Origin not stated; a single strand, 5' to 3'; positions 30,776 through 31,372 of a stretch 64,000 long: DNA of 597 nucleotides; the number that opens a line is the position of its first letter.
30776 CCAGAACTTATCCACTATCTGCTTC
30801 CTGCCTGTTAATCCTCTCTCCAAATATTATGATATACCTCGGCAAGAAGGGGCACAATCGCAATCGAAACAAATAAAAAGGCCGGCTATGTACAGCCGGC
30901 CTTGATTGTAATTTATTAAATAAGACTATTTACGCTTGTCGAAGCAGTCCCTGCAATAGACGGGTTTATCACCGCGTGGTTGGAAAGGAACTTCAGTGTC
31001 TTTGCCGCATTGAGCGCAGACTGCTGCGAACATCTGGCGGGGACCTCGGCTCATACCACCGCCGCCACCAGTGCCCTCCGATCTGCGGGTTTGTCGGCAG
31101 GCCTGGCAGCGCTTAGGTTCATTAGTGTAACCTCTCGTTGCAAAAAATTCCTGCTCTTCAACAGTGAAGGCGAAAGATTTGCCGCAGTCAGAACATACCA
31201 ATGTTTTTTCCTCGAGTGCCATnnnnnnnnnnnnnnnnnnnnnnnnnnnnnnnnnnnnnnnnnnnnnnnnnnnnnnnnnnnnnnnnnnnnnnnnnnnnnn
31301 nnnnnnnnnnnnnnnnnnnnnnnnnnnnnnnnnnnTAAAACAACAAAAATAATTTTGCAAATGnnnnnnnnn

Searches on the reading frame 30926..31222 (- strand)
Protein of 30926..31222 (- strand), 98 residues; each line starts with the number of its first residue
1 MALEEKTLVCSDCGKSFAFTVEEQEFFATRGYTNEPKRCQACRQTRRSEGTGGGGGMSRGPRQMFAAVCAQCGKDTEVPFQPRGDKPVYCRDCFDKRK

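Call 9: search_protein_families(library=pfam, proteins=[window:30926-31222:-], max_evalue=0.01)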
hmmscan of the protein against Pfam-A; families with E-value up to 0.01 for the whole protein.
window:30926-31222:- (98 aa): 5 families
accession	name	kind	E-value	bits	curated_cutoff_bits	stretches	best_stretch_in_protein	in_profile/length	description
PF23477.1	zf_Tbcl_2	-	1.6e-20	72.9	27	1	62-98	1-37/37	Probable treble clef zinc finger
PF13451.12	zf_Tbcl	-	5.3e-18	65.1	24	1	6-48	3-45/48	Probable treble clef domain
PF24458.1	DUF7573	-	0.0013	19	30.2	0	67-93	12-36/39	Domain of unknown function (DUF7573)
PF05864.17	Chordopox_RPO7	-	0.0094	16.6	27.5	0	64-75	2-13/63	Chordopoxvirus DNA-directed RNA polymerase 7 kDa polypeptide (RPO7)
PF18912.6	DZR_2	-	0.0098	16.2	27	0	36-93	7-55/56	Double zinc ribbon domain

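Call 29: find_homologous_proteins(query=window:30926-31222:-, max_evalue=1e-25)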
Query window:30926-31222:- (98 aa): 3265 proteins with E <= 1e-25 among 3431 candidates; the best 120 are listed.
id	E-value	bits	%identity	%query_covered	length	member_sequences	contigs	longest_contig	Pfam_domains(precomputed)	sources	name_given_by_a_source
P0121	1.3e-56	207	94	100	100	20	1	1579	PF13451.13,PF23477.2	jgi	jgi:CxxC-x17-CxxC domain-containing protein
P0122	1.6e-53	197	89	100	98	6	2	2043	PF13451.13,PF23477.2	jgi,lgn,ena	jgi:CxxC-x17-CxxC domain-containing protein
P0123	2.3e-53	197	87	100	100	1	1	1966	PF13451.13,PF23477.2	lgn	-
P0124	2.0e-51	190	87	100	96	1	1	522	PF13451.13,PF23477.2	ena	-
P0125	4.7e-51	189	82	100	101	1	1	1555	PF13451.13,PF23477.2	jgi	jgi:CxxC-x17-CxxC domain-containing protein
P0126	2.9e-49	184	83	100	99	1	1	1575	PF13451.13,PF23477.2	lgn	-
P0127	2.4e-48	181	80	100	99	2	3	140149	PF13451.13,PF23477.2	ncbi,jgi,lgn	jgi:CxxC-x17-CxxC domain-containing protein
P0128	6.6e-48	179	73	100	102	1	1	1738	PF13451.13,PF23477.2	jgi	jgi:CxxC-x17-CxxC domain-containing protein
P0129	8.8e-48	179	54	98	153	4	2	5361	PF13451.13,PF23477.2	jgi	jgi:CxxC-x17-CxxC domain-containing protein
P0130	2.2e-47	178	79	100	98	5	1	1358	PF13451.13,PF23477.2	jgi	jgi:CxxC-x17-CxxC domain-containing protein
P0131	5.1e-47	176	79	100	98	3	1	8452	PF13451.13,PF23477.2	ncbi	-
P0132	6.1e-47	176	79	100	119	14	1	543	PF13451.13,PF23477.2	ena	-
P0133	8.8e-47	176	80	100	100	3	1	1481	PF13451.13,PF23477.2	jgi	jgi:CxxC-x17-CxxC domain-containing protein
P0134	1.2e-46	175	78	100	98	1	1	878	PF13451.13,PF23477.2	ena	-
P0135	1.5e-46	175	74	100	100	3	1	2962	PF13451.13,PF23477.2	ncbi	-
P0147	4.3e-45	170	79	100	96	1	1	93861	PF13451.13,PF23477.2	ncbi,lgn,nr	ncbi:MAG: zinc-ribbon domain containing protein [Dehalococcoidales bacterium]|nr:zinc-ribbon domain 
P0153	1.1e-44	169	71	100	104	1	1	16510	PF13451.13,PF23477.2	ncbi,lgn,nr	ncbi:MAG TPA: CxxC-x17-CxxC domain-containing protein [Dehalococcoidales bacterium]|nr:CxxC-x17-CxxC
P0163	2.7e-43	164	70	100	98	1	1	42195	PF13451.13,PF23477.2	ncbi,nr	ncbi:MAG: zinc-ribbon domain containing protein [Dehalococcoidales bacterium]|nr:zinc-ribbon domain 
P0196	2.8e-41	158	68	100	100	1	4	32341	PF13451.13,PF23477.2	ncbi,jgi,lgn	-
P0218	1.6e-40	155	70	100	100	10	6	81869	PF13451.13,PF23477.2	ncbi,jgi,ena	jgi:CxxC-x17-CxxC domain-containing protein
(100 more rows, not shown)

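Call 31: search_protein_families(library=ncbifam, proteins=[window:30926-31222:-], max_evalue=0.01)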
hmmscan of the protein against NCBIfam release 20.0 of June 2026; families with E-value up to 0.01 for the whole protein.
window:30926-31222:- (98 aa): 1 family
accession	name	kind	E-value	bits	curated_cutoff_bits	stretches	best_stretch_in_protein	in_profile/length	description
TIGR04272.1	cxxc_cxxc_Mbark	domain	1.1e-20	73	36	1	62-98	1-37/37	CxxC-x17-CxxC domain-containing protein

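Call 38: find_encoding_contigs(protein=P0127, flank=2500, max_places=4)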
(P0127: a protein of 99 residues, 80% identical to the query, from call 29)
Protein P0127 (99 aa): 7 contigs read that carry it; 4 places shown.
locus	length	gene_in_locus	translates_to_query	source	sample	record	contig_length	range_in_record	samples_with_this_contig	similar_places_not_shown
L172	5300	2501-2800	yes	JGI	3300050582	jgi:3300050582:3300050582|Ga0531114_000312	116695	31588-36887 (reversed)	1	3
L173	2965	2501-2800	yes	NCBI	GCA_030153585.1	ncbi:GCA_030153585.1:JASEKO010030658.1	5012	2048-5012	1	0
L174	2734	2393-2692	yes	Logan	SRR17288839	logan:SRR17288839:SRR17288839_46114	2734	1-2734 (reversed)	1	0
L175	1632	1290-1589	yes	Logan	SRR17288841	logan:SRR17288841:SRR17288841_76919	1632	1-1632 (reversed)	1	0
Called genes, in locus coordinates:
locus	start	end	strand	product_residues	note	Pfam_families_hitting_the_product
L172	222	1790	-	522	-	PF01039:Carboxyl_trans, PF03255:ACCA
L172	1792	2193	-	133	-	PF00903:Glyoxalase, PF13669:Glyoxalase_4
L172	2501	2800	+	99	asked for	PF13451:zf_Tbcl, PF23477:zf_Tbcl_2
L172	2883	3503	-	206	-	PF00072:Response_reg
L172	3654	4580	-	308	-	PF01180:DHO_dh, PF01207:Dus (weak), PF03060:NMO (weak)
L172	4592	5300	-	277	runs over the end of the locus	PF23023:Anti-Pycsar_Apyc1 (weak), PF00753:Lactamase_B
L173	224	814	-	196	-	PF01039:Carboxyl_trans, PF03255:ACCA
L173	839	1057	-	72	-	PF01039:Carboxyl_trans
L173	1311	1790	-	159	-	PF01039:Carboxyl_trans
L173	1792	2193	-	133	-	PF00903:Glyoxalase, PF13669:Glyoxalase_4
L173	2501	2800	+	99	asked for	PF13451:zf_Tbcl, PF23477:zf_Tbcl_2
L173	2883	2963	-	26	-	?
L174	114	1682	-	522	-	PF01039:Carboxyl_trans, PF03255:ACCA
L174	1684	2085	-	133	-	PF00903:Glyoxalase, PF13669:Glyoxalase_4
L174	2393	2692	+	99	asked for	PF13451:zf_Tbcl, PF23477:zf_Tbcl_2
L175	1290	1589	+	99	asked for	PF13451:zf_Tbcl, PF23477:zf_Tbcl_2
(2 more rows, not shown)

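Call 39: find_encoding_contigs(protein=P0147, flank=2500, max_places=4)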
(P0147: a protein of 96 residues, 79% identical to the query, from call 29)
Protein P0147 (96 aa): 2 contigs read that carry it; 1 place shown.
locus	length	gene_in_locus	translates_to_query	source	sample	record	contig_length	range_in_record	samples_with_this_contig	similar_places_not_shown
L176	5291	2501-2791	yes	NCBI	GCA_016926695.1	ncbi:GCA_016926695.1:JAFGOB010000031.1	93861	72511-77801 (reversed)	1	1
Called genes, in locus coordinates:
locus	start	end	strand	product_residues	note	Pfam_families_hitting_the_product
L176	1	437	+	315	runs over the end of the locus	PF02558:ApbA, PF08546:ApbA_C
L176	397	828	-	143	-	PF13279:4HBT_2 (weak), PF03061:4HBT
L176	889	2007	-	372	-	PF08240:ADH_N, PF00107:ADH_zinc_N, PF13602:ADH_zinc_N_2 (weak)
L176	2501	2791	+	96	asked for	PF13451:zf_Tbcl, PF23477:zf_Tbcl_2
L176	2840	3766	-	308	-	PF01180:DHO_dh, PF01207:Dus (faint), PF03060:NMO (weak)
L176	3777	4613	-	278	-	PF23023:Anti-Pycsar_Apyc1, PF00753:Lactamase_B, PF12706:Lactamase_B_2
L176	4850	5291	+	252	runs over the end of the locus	PF01904:DUF72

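Call 40: find_encoding_contigs(protein=P0153, flank=2500, max_places=4)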
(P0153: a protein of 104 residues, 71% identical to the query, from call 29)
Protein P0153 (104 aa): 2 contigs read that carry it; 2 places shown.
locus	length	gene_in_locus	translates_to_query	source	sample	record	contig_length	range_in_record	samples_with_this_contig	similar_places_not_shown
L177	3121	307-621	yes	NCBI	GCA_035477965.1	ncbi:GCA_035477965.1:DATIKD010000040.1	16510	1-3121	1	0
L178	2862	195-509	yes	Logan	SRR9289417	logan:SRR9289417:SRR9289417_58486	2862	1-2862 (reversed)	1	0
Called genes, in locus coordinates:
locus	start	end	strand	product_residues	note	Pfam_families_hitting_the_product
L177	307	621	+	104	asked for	PF13451:zf_Tbcl, PF23477:zf_Tbcl_2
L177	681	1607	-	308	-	PF01180:DHO_dh, PF01207:Dus, PF03060:NMO (weak)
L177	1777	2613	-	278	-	PF23023:Anti-Pycsar_Apyc1, PF00753:Lactamase_B, PF12706:Lactamase_B_2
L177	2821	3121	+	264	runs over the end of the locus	PF01904:DUF72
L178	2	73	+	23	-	?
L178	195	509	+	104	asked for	PF13451:zf_Tbcl, PF23477:zf_Tbcl_2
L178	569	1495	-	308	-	PF01180:DHO_dh, PF01207:Dus, PF03060:NMO (weak)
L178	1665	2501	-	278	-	PF23023:Anti-Pycsar_Apyc1, PF00753:Lactamase_B, PF12706:Lactamase_B_2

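Call 41: find_encoding_contigs(protein=P0163, flank=2500, max_places=4)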
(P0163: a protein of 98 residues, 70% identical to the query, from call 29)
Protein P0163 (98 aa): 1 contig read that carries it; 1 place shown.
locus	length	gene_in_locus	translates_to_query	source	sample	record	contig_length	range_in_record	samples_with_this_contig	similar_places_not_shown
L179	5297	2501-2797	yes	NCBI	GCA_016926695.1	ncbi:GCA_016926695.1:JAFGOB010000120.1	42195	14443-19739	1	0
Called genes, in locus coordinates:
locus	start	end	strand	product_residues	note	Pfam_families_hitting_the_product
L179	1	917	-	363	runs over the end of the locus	PF02463:SMC_N (faint), PF00005:ABC_tran, PF17912:OB_MalK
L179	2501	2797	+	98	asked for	PF13451:zf_Tbcl, PF23477:zf_Tbcl_2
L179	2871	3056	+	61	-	PF01165:Ribosomal_S21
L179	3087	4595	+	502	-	PF02310:B12-binding, PF04055:Radical_SAM, PF13282:DUF4070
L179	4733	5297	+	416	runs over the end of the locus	PF00270:DEAD, PF04851:ResIII, PF00271:Helicase_C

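Call 42: find_encoding_contigs(protein=P0196, flank=2500, max_places=4)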
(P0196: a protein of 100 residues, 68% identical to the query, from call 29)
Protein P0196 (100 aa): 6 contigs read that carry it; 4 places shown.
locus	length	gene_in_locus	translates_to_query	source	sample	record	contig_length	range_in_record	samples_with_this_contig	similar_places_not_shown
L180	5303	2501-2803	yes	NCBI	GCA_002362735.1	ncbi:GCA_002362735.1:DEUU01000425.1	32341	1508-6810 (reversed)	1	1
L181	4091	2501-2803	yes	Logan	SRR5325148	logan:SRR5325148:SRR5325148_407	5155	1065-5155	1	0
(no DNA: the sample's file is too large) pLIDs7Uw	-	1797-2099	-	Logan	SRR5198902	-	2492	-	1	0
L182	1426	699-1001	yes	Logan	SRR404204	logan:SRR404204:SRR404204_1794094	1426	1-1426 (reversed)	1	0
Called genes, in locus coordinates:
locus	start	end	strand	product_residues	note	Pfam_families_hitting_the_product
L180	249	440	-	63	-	-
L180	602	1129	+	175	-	PF00271:Helicase_C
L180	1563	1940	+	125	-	PF00076:RRM_1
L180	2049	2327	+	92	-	PF00550:PP-binding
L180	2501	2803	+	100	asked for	PF13451:zf_Tbcl, PF23477:zf_Tbcl_2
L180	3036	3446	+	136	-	PF01042:Ribonuc_L-PSP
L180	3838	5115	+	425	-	PF06050:HGD-D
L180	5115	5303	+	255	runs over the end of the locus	PF01869:BcrAD_BadFG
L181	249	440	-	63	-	-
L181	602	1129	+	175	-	PF00271:Helicase_C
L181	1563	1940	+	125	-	PF00076:RRM_1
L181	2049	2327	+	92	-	PF00550:PP-binding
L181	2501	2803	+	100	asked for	PF13451:zf_Tbcl, PF23477:zf_Tbcl_2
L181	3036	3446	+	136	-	PF01042:Ribonuc_L-PSP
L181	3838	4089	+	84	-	?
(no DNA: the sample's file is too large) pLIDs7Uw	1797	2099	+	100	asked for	PF13451:zf_Tbcl, PF23477:zf_Tbcl_2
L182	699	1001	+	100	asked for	PF13451:zf_Tbcl, PF23477:zf_Tbcl_2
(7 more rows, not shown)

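Call 43: find_encoding_contigs(protein=P0218, flank=2500, max_places=4)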
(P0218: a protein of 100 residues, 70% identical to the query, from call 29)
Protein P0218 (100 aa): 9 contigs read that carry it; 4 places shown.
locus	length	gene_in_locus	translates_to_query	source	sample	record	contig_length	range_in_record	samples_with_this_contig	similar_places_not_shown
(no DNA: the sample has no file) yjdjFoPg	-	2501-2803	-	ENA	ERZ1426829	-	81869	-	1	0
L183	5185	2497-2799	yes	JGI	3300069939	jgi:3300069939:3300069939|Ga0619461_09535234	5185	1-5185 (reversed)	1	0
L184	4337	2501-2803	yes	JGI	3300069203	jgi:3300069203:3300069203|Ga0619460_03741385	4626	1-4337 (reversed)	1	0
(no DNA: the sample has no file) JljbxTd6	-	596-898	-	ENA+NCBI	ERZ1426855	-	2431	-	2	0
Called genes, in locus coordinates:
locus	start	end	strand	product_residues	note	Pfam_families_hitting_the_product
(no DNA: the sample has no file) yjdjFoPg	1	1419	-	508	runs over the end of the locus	PF02310:B12-binding (weak), PF04055:Radical_SAM (weak)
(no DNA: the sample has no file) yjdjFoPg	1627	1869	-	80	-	-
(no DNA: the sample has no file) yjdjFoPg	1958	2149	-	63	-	-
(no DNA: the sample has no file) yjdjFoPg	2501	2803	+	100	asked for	PF13451:zf_Tbcl, PF23477:zf_Tbcl_2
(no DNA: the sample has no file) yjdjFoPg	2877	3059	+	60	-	PF01165:Ribosomal_S21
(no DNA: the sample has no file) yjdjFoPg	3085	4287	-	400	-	PF13188:PAS_8, PF13426:PAS_9, PF07730:HisKA_3, PF02518:HATPase_c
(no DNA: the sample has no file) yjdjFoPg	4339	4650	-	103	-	-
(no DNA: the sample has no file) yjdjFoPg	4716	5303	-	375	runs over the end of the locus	PF07478:Dala_Dala_lig_C, PF13535:ATP-grasp_4 (faint)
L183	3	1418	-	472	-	?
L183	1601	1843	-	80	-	-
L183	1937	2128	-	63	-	-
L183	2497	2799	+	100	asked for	PF13451:zf_Tbcl, PF23477:zf_Tbcl_2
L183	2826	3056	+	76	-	PF01165:Ribosomal_S21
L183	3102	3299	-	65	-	-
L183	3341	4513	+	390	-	PF00091:Tubulin, PF21011:CetZ_C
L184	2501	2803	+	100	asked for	PF13451:zf_Tbcl, PF23477:zf_Tbcl_2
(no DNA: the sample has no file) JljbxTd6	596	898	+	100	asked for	PF13451:zf_Tbcl, PF23477:zf_Tbcl_2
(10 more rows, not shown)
